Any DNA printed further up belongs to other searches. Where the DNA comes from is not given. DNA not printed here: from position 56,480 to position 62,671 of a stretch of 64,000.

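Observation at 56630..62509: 1,959-aa LamG-RTX protein that ends in a Hint (bacterial intein-like) autoprocessing module, with no secretion genes nearby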

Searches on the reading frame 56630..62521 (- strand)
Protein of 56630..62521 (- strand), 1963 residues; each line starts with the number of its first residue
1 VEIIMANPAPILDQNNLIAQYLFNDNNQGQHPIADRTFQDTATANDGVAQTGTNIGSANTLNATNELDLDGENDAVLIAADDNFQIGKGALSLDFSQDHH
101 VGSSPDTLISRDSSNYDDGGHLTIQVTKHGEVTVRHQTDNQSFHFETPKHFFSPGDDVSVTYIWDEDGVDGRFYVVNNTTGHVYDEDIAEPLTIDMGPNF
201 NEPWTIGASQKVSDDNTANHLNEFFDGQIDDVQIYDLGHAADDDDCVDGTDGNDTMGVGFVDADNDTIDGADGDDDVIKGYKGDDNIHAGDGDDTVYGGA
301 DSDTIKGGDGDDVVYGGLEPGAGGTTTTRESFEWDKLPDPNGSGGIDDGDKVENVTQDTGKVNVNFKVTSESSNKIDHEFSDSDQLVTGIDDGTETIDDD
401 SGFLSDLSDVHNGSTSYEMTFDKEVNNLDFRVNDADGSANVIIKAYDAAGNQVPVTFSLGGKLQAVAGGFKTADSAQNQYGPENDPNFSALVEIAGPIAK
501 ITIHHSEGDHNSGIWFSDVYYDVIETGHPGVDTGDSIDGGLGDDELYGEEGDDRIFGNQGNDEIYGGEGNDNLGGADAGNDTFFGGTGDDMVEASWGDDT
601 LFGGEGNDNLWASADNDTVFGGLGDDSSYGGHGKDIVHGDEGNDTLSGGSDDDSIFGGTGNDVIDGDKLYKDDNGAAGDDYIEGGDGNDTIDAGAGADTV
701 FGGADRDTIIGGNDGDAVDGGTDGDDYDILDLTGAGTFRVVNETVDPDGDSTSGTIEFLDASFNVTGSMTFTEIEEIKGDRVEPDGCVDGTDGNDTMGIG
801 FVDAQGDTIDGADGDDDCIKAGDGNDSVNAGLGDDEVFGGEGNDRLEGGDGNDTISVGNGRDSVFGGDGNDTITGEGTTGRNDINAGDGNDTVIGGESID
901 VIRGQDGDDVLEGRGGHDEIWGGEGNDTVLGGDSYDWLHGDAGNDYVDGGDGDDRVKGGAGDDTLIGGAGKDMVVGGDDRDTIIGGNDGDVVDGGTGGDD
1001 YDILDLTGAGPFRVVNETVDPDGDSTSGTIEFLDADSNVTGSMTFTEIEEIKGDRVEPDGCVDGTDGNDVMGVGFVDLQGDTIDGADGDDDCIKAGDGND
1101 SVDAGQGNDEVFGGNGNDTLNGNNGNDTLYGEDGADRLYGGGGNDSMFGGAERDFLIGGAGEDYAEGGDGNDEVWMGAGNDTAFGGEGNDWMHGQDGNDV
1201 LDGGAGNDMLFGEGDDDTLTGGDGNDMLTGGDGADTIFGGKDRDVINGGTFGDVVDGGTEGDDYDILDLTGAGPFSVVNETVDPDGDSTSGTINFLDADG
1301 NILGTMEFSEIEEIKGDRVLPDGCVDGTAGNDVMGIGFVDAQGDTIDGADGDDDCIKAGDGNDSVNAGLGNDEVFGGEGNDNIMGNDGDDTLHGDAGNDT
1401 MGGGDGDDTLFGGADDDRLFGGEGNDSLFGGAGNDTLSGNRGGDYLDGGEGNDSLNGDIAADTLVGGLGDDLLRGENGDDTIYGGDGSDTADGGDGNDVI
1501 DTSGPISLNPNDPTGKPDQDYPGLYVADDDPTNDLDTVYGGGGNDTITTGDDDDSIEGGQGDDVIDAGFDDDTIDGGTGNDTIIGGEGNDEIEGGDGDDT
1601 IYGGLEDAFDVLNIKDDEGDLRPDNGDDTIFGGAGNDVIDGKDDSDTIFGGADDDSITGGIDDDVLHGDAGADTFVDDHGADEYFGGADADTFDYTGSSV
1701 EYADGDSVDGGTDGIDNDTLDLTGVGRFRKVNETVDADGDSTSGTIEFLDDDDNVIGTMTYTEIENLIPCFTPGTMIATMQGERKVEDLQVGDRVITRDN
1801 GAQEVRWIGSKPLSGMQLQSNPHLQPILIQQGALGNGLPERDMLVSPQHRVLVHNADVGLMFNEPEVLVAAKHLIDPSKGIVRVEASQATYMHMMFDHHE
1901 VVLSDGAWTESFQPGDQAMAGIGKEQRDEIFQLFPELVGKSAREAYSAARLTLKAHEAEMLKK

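Call 3: search_protein_families(library=pfam, proteins=[window:56630-62509:-], max_evalue=0.01)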
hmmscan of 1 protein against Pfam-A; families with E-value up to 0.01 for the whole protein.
window:56630-62509:- (1959 aa): 2 families
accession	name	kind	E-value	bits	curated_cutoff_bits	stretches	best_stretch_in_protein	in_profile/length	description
PF00353.25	HemolysinCabind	-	1.2e-140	457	23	26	1108-1142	1-35/36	RTX calcium-binding nonapeptide repeat (4 copies)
PF13403.11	Hint_2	-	1.2e-57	194.8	28.4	1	1765-1912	1-147/147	Hint domain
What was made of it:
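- On Pfam Hint_2 (PF13403): 194.8 bits against a cut-off of 28.4; profile positions 1-147 of 147; aa 1765-1912 (call 3)
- Checked: HemolysinCabind gives E 1.2e-140 over 26 stretches (call 3). Feature 4, Hint: Hint_2 PF13403 covers aa 1765-1912 and profile positions 1-147 of 147, E 1.2e-57, 194.8 bits (call 3).
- Hint_2 matches full length, E 1.2e-57 (call 3). RTX repeats score E 1e-140 (call 3). Only Hint_2 matched in Pfam at E <= 0.01; neither PT-HINT nor Intein_splicing matched (call 3).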

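Call 4: search_protein_families(library=ncbifam, proteins=[window:56630-62509:-], max_evalue=0.01)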
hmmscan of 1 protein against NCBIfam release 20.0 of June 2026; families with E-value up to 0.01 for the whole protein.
window:56630-62509:- (1959 aa): 6 families
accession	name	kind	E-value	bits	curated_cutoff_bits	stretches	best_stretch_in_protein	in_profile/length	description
NF033943.0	RTX_toxin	subfamily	5.6e-86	289.6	1000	9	1105-1213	688-797/930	RTX family hemolysin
NF046115.1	Ca_rpt_SMc04171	equivalog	1.8e-82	278.4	625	12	921-1159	257-487/574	SMc04171 family calcium-binding repeat protein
NF033203.1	entero_EhxA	exception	8.4e-58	196.3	2000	8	1386-1495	721-830/997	enterohemolysin EhxA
NF053766.1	ZapA_metallo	exception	4.2e-45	154.7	940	9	580-629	334-383/483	ZapA family metalloprotease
NF035945.1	Zn_serralysin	subfamily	1.8e-31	109.9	500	7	1178-1223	321-366/462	serralysin family metalloprotease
NF050046.1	PueAB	exception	2.1e-05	23.2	670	1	925-970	372-417/616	polyurethane esterase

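Call 14: find_encoding_contigs(protein=window:56630-62509:-, flank=10000, max_places=6)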
Protein window:56630-62509:- (1959 aa): no gene with exactly this product is on record in the collection.

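Call 16: find_encoding_contigs(protein=window:56630-62521:-, flank=10000, max_places=6)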
Protein window:56630-62521:- (1963 aa): no gene with exactly this product is on record in the collection.
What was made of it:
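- Tried and rejected: Exact look-up of the 1,959-aa and 1,963-aa products in assemblies found nothing on record (calls 14, 16).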
